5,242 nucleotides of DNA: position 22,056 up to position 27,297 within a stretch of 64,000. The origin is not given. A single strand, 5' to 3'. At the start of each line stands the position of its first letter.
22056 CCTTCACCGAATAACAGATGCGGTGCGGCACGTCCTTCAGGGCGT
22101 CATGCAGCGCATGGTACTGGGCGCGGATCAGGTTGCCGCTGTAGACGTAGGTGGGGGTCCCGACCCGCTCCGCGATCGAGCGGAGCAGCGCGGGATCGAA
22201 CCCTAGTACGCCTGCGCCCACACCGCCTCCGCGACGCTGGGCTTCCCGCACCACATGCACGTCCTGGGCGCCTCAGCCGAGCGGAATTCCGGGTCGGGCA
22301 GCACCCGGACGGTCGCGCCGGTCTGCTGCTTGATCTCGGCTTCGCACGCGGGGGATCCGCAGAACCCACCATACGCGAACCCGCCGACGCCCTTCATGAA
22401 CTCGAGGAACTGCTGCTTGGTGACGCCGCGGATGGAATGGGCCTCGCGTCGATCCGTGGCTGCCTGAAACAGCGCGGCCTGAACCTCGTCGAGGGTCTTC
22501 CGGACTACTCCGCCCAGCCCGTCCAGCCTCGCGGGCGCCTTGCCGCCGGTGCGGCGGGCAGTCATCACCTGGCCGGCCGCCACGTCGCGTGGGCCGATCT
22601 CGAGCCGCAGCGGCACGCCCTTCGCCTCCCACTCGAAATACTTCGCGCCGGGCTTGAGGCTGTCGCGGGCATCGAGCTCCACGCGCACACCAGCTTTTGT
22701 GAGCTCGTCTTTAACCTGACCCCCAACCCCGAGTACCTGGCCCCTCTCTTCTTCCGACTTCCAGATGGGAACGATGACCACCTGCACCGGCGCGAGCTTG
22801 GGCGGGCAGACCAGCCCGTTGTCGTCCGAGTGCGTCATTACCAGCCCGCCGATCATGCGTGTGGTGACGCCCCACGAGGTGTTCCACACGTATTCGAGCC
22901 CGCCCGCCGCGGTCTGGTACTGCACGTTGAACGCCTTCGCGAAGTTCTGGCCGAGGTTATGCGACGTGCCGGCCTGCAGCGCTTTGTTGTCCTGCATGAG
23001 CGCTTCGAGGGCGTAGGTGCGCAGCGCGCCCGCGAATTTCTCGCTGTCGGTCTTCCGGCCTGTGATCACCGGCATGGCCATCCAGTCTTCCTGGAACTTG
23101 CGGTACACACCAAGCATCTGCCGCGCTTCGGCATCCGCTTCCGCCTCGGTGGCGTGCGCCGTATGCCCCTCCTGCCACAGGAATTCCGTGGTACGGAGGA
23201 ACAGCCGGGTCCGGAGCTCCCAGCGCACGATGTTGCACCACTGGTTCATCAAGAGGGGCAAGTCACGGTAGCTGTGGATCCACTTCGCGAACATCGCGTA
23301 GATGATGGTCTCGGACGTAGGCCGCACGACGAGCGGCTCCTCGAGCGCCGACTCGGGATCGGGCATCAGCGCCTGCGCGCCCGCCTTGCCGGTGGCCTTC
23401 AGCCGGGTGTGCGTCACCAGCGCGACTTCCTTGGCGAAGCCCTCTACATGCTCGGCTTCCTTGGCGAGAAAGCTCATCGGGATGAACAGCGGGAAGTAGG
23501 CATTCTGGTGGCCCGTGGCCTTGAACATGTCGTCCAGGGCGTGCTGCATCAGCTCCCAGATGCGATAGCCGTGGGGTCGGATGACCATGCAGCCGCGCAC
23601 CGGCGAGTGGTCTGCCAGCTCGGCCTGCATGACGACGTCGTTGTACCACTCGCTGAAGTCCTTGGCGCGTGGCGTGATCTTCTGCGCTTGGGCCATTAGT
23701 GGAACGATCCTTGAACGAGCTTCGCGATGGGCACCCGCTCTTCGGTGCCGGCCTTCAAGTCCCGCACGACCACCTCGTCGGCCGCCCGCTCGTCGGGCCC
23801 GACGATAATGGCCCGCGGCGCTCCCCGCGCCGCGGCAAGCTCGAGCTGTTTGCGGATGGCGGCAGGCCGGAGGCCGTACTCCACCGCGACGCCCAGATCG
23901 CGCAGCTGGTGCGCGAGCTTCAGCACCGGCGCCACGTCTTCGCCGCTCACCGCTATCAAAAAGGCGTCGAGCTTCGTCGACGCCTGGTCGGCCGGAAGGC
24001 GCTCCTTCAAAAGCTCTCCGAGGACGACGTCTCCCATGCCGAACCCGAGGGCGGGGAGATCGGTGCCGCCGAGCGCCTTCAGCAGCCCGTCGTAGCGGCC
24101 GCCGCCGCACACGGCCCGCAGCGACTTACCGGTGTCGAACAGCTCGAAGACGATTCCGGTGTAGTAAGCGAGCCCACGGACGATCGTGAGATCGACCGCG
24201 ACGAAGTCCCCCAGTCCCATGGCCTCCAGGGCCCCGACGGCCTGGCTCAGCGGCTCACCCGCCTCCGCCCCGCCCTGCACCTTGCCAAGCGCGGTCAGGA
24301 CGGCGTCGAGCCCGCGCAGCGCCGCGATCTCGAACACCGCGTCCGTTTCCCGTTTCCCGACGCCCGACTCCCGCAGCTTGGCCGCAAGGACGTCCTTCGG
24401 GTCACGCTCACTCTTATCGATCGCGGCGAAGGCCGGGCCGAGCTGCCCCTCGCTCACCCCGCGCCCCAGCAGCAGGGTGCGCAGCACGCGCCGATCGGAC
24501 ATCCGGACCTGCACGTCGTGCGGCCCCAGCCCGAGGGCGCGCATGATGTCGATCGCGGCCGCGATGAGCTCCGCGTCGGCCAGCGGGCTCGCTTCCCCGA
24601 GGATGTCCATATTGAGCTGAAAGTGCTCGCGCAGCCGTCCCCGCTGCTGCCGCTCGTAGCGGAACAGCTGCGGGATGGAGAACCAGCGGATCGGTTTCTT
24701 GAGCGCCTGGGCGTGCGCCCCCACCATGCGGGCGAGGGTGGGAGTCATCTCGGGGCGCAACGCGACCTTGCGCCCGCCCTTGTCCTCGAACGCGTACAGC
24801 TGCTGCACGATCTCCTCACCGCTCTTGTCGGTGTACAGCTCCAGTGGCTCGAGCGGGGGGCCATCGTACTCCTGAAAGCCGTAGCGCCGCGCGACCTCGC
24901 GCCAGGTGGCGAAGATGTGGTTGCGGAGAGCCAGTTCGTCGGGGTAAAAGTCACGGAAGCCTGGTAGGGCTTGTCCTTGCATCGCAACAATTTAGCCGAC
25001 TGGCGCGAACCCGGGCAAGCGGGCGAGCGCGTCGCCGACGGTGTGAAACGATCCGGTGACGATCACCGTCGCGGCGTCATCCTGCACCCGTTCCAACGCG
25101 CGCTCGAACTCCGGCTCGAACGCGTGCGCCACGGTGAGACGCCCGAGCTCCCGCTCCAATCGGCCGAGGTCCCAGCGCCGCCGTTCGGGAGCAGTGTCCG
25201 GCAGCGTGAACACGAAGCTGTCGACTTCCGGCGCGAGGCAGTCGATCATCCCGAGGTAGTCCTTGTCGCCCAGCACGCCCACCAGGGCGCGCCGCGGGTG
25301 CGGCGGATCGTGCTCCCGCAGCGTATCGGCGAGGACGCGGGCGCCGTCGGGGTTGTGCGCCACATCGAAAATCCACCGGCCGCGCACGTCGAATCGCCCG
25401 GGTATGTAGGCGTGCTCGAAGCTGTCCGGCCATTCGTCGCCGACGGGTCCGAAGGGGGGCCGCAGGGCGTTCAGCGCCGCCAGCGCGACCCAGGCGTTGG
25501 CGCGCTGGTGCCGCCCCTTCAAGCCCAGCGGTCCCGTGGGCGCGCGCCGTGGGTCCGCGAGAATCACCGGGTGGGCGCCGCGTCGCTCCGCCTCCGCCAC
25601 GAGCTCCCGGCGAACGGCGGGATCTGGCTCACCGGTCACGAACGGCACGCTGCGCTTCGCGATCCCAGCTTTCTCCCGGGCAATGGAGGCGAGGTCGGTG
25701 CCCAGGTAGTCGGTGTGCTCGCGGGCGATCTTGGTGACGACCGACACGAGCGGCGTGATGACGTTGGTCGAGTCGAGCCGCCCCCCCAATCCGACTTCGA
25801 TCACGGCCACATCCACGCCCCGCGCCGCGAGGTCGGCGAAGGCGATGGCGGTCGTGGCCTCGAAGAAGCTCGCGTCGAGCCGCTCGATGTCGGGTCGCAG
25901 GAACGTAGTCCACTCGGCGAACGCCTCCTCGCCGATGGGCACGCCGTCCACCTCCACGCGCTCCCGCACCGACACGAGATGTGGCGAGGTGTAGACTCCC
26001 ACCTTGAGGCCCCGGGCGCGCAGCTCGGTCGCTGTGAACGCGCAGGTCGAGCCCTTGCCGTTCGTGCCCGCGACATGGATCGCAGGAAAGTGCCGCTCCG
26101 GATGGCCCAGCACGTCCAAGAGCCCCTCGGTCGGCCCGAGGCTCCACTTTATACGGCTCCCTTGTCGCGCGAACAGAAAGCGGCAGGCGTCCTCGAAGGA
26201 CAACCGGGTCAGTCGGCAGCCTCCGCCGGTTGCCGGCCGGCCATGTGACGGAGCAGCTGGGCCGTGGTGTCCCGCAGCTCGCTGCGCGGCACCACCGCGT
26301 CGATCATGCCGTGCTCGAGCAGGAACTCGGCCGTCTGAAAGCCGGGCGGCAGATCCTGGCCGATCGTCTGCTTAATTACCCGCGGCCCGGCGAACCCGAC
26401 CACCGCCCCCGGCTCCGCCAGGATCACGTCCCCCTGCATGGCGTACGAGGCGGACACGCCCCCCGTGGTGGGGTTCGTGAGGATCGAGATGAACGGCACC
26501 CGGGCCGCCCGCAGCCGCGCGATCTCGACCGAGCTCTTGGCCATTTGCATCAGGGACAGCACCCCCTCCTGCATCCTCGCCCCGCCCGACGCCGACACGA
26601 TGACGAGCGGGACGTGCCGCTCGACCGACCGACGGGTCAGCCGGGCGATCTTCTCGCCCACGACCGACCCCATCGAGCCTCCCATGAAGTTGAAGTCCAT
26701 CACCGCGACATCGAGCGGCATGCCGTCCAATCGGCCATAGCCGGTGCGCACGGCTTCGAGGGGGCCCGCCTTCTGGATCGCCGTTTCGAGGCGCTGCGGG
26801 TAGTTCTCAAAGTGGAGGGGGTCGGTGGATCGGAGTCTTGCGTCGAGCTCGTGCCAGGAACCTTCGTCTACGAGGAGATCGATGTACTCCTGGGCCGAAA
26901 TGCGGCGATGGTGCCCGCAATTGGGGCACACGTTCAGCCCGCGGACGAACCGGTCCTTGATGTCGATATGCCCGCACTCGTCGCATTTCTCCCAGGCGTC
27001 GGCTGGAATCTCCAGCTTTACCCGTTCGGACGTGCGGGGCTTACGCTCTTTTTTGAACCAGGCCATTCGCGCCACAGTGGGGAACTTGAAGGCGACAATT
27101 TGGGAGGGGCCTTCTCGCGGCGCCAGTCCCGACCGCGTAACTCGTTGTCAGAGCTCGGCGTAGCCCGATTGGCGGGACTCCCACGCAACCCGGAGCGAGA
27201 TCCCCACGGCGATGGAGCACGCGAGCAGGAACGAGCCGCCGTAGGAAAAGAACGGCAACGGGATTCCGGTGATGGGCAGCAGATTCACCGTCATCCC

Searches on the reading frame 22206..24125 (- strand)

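Call 30: search_protein_families(library=pfam, proteins=[window:22206-24125:-], max_evalue=0.00001)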
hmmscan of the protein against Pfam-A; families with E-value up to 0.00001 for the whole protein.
window:22206-24125:- (640 aa): 3 families
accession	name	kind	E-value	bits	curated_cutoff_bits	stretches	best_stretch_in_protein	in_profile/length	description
PF00587.30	tRNA-synt_2b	-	1.4e-17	64.7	29.3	1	261-427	7-174/179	tRNA synthetase class II core domain (G, H, P, S and T)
PF03129.25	HGTP_anticodon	-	1.3e-13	51.3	21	1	448-529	1-78/94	Anticodon binding domain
PF09180.16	ProRS-C_1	-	3.9e-13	49.8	31.5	1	575-640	6-71/71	Prolyl-tRNA synthetase, C-terminal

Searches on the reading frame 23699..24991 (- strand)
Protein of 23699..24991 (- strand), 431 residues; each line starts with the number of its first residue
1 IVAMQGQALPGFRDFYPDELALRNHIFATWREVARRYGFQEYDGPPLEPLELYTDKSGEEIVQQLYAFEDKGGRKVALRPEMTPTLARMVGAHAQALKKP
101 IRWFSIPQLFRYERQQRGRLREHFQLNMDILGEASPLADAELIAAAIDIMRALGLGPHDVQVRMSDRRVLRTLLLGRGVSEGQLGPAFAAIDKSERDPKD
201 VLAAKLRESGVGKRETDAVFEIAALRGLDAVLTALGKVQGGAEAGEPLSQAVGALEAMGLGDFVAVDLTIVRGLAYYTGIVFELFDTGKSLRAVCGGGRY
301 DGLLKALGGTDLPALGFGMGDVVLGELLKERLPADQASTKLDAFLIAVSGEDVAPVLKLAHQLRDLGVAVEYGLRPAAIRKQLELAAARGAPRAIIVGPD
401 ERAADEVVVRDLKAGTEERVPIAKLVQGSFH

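Call 30: search_protein_families(library=pfam, proteins=[window:23699-24991:-], max_evalue=0.00001)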
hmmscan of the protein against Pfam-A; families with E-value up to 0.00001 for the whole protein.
window:23699-24991:- (431 aa): 4 families
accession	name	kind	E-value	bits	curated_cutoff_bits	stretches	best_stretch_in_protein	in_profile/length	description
PF13393.11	tRNA-synt_His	-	1.1e-48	166.5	25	1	11-319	1-303/308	Histidyl-tRNA synthetase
PF03129.25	HGTP_anticodon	-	1.9e-10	41.2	21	1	344-427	3-89/94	Anticodon binding domain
PF00587.30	tRNA-synt_2b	-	7.2e-08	33.1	29.3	1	66-307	1-145/179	tRNA synthetase class II core domain (G, H, P, S and T)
PF01409.25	tRNA-synt_2d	-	5.5e-06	26.5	19.8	1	30-153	26-153/246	tRNA synthetases class II core domain (F)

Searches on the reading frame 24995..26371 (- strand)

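Call 30: search_protein_families(library=pfam, proteins=[window:24995-26371:-], max_evalue=0.00001)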
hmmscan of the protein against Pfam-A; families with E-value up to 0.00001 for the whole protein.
window:24995-26371:- (459 aa): 2 families
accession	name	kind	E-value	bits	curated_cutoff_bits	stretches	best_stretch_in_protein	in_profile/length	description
PF02875.26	Mur_ligase_C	-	3.7e-11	44.4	28.4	1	326-442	2-127/127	Mur ligase, glutamate ligase domain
PF08245.18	Mur_ligase_M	-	7.9e-08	32.9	24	1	100-242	1-114/200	Mur ligase middle domain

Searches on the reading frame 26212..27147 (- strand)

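Call 30: search_protein_families(library=pfam, proteins=[window:26212-27147:-], max_evalue=0.00001)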
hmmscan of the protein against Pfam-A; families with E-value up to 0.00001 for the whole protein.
window:26212-27147:- (312 aa): 1 family
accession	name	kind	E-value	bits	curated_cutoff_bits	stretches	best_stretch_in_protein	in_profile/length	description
PF01039.27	Carboxyl_trans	-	2.5e-26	92.8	22.3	1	85-265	10-180/493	Carboxyl transferase domain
